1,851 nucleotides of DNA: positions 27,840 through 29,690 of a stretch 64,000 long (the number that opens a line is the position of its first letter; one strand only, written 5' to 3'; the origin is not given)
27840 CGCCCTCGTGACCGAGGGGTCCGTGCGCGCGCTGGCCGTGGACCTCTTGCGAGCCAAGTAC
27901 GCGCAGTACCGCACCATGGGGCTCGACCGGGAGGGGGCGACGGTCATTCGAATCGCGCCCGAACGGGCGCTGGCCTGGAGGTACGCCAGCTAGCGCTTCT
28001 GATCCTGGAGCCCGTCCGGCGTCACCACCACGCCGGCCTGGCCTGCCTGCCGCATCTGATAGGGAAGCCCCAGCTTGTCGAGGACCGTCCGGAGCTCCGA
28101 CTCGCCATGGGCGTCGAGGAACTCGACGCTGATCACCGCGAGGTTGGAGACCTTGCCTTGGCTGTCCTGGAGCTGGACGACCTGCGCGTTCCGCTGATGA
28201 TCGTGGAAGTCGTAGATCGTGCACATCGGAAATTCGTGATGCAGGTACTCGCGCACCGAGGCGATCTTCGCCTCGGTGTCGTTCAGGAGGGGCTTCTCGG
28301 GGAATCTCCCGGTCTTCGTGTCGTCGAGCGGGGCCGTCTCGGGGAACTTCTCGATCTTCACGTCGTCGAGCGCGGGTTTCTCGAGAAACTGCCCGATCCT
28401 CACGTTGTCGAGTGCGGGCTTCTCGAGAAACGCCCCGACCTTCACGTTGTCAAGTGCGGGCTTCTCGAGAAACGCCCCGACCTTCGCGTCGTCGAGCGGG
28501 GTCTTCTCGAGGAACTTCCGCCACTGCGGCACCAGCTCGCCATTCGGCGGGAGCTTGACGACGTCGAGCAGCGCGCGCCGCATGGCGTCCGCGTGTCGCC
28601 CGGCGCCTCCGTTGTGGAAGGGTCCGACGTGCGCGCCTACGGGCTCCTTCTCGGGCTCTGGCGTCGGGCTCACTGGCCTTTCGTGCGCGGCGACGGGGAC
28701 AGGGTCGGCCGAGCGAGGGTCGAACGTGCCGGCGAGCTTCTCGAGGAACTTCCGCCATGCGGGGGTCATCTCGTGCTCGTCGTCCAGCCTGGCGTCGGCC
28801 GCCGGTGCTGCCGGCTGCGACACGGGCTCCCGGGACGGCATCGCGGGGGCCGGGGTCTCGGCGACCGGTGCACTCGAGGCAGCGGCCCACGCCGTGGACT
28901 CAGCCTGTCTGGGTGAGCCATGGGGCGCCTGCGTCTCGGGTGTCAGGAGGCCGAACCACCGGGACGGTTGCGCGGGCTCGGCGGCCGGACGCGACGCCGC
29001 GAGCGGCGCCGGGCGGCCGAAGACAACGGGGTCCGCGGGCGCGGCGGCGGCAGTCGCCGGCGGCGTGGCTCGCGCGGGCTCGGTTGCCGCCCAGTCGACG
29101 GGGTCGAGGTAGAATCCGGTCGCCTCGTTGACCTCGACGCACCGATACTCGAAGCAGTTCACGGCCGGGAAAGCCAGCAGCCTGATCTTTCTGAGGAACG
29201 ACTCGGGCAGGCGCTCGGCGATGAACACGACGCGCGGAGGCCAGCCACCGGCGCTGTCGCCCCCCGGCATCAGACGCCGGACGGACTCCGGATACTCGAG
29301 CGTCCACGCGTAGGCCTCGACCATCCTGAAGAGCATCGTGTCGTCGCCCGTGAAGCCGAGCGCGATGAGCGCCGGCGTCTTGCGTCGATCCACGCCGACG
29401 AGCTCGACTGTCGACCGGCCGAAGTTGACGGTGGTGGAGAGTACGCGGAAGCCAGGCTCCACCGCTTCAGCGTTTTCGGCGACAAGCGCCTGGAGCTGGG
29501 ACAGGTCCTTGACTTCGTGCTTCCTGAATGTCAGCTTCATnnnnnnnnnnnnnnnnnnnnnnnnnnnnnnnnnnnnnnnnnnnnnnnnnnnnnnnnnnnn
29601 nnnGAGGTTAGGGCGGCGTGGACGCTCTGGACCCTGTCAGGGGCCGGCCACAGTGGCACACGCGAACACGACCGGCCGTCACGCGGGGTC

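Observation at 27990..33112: Divergent sigma54-controlled locus: unknown repeat protein back-to-back with three tandem GAF-GGDEF paralogues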

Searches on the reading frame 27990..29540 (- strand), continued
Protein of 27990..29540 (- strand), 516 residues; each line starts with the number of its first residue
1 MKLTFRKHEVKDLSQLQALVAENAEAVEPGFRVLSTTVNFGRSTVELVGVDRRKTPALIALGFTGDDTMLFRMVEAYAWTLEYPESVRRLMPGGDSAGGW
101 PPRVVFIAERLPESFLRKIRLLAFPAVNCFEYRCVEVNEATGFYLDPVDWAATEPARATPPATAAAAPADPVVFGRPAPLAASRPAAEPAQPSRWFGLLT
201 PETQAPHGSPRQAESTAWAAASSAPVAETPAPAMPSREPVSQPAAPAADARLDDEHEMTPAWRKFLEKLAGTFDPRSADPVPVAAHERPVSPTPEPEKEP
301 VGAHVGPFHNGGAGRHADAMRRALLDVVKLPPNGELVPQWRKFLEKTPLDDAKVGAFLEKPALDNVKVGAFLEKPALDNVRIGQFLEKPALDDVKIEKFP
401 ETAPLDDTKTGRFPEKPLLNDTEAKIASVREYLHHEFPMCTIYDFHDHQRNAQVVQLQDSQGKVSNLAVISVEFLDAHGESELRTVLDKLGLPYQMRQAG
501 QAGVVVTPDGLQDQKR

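Call 54: find_encoding_contigs(protein=P0077, flank=6000, max_places=2)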
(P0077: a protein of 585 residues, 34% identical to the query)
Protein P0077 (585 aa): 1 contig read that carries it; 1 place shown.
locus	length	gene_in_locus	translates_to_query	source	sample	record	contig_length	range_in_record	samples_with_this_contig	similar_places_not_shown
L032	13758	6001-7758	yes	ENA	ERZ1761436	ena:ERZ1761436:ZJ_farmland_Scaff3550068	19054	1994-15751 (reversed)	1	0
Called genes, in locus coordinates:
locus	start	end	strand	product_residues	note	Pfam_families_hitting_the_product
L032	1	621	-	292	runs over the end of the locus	PF01026:TatD_DNase (weak), PF04909:Amidohydro_2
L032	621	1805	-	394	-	PF02515:CoA_transf_3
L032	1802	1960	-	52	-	-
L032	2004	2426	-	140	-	PF03928:HbpS-like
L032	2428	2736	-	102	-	PF00355:Rieske, PF13806:Rieske_2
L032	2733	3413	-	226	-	PF03070:TENA_THI-4, PF14518:Haem_oxygenas_2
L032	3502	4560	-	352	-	PF01590:GAF, PF13185:GAF_2, PF13492:GAF_3 (weak), PF00990:GGDEF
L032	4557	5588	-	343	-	PF01590:GAF, PF13185:GAF_2, PF13492:GAF_3 (weak), PF00990:GGDEF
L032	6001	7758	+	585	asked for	-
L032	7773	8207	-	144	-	PF01243:PNPOx_N, PF12900:Pyridox_ox_2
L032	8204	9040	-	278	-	PF00296:Bac_luciferase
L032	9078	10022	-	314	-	PF03069:FmdA_AmdA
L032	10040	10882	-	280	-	PF02900:LigB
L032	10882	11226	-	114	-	PF07746:LigA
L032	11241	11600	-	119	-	PF12973:Cupin_7 (weak), PF00190:Cupin_1 (weak), PF07883:Cupin_2, PF02311:AraC_binding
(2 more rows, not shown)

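Call 95: search_protein_families(library=padloc, proteins=[window:27990-29540:-], max_evalue=0.01)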
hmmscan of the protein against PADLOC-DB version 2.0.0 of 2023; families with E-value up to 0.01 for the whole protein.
window:27990-29540:- (516 aa): 1 family
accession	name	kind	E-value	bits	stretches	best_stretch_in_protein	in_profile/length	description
PDLC04512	PDC-M20B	-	0.0094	13.1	0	402-502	66-163/302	-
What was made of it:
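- On Anti-phage defence systems (PADLOC): Only a 13-bit hit at E=0.009, judged noise (call 95).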

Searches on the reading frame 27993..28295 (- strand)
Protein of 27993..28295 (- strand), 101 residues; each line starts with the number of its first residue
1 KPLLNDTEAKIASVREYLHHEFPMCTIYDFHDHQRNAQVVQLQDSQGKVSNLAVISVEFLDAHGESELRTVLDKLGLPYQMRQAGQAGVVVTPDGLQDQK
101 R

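Call 46: predict_structure(alignment_id=A3)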
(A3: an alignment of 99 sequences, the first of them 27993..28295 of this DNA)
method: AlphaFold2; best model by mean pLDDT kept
length: 101 residues; sequences in the alignment: 99
mean_pLDDT: 92.3   pTM: 0.83
mean pLDDT of the five models: 92.3, 91.5, 91.4, 91.2, 90.3
residues with pLDDT >= 90: 89; 70-90: 6; 50-70: 3; < 50: 3
segments of 3 or more residues with pLDDT < 50: none
pLDDT, mean of each block of 10 residues (from residue 1): 70 97 97 94 96 96 94 98 96 91 48
secondary structure, 60 per line:
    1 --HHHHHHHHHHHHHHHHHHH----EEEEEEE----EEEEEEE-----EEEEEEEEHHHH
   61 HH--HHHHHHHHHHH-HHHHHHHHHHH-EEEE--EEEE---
elements in order: H3-21 E26-32 E37-43 E49-56 H57-62 H65-75 H77-87 E89-92 E95-98
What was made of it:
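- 27993..28286 (-): C-terminal globular domain (residues about 419-516) with order alpha-beta3-alpha3-beta2 and no structural relative found. Model pLDDT 92, pTM 0.83 (call 46).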

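Call 48: fold_search(model_id=the predicted structure, library=pdb)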
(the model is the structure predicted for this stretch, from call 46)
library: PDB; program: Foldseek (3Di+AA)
matches with E <= 10: 1004; with E <= 0.001: 0
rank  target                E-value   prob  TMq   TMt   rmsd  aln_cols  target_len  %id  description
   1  7u65_G                6.2e-02  0.54  0.32  0.36   6.0        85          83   14  Structure of E. coli dGTPase bound to T7 bacteriophage protein Gp1.2 (released 2022-08-31)
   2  8fg6_B                7.5e-02  0.92  0.49  0.36   4.3        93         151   12  Design of amyloidogenic peptide traps (released 2024-03-20)
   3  2gpi                  8.5e-02  0.57  0.29  0.32   5.5        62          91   18  Crystal structure of a protein of unknown function from duf1488 family (shew_3726) from shewanella loihica pv-4 at 1.60  (released 2006-06-13)
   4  2db2_MODEL_1_A        1.3e-01  0.30  0.26  0.22   9.1        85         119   10  Solution structure of the double-stranded RNA binding domain in KIAA0890 protein (released 2006-06-14)
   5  6jsx_A                1.3e-01  0.60  0.35  0.45   5.7        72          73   14  Structure of a flagellin protein, HpFlaG (released 2020-04-08)
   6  8g8k                  1.6e-01  0.12  0.23  0.15  12.7       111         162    9  Crystal structure of Rv1916 (residues 233-398) (released 2023-06-07)
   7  1t4l_MODEL_1_B        1.7e-01  0.33  0.30  0.33   8.7        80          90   10  Solution structure of double-stranded RNA binding domain of S. cerevisiae RNase III (Rnt1p) in complex with th (released 2004-06-01)
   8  6edw_B                1.7e-01  0.15  0.26  0.06  12.4       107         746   13  Crystal structure of Mycobacterium tuberculosis ICL2 in the apo form (released 2019-08-14)
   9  8vb2_E                1.9e-01  0.28  0.36  0.06  19.2        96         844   17  C4 pre-infection ejectosome of the mature bacteriophage PhiM1 particle (released 2024-10-23)
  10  2mdp_MODEL_1_A        2.0e-01  0.25  0.35  0.39   5.6        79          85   11  The bacteriophage T7 encoded inhibitor (gp1.2) of E. coli dGTP triphosphohydrolase (released 2016-04-20)
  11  9obo_B                2.0e-01  0.09  0.22  0.06  12.8       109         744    8  Crystal structure of Mycobacterium tuberculosis isocitrate lyase 2 fixed in the apo form with disulfide bonds (released 2026-03-18)
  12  9e4w_K                2.1e-01  0.30  0.34  0.36   9.4        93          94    9  Structure of Bacillus phage SPO1 anti-CBASS 4 (Acb4) in complex with 3'3'-cGAMP (released 2025-01-29)
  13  1t4o_A                2.4e-01  0.30  0.30  0.35   7.0        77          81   10  Crystal structure of rnt1p dsRBD (released 2004-06-22)
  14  5zeb_k                2.6e-01  0.16  0.27  0.24  13.6       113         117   14  M. Smegmatis P/P state 70S ribosome structure (released 2018-09-26)
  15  8a4c_A                2.7e-01  0.16  0.30  0.18  11.3        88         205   15  Structure of human Rep15:Rab3B complex. (released 2022-08-10)
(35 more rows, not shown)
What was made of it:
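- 27993..28286 (-): Best PDB match E=0.06 with TM below 0.5 (call 48).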

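Call 94: find_homologous_proteins(query=window:27993-28295:-, max_evalue=0.01)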
Query window:27993-28295:- (101 aa): 6 proteins with E <= 0.01 among 7 candidates.
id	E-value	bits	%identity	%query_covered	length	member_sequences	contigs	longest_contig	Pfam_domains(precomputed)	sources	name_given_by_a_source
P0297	2.2e-39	152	73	100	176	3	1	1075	-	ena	-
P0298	2.9e-39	151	72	100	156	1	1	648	-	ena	-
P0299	7.6e-34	134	66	100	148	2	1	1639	-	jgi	jgi:hypothetical protein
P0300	3.4e-30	122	64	93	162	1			-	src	-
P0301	1.7e-27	114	71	77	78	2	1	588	-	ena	-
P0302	2.8e-21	94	100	46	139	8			-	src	-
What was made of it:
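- Tried and rejected: A homology search with the C-terminal domain returned only gene fragments (call 94).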
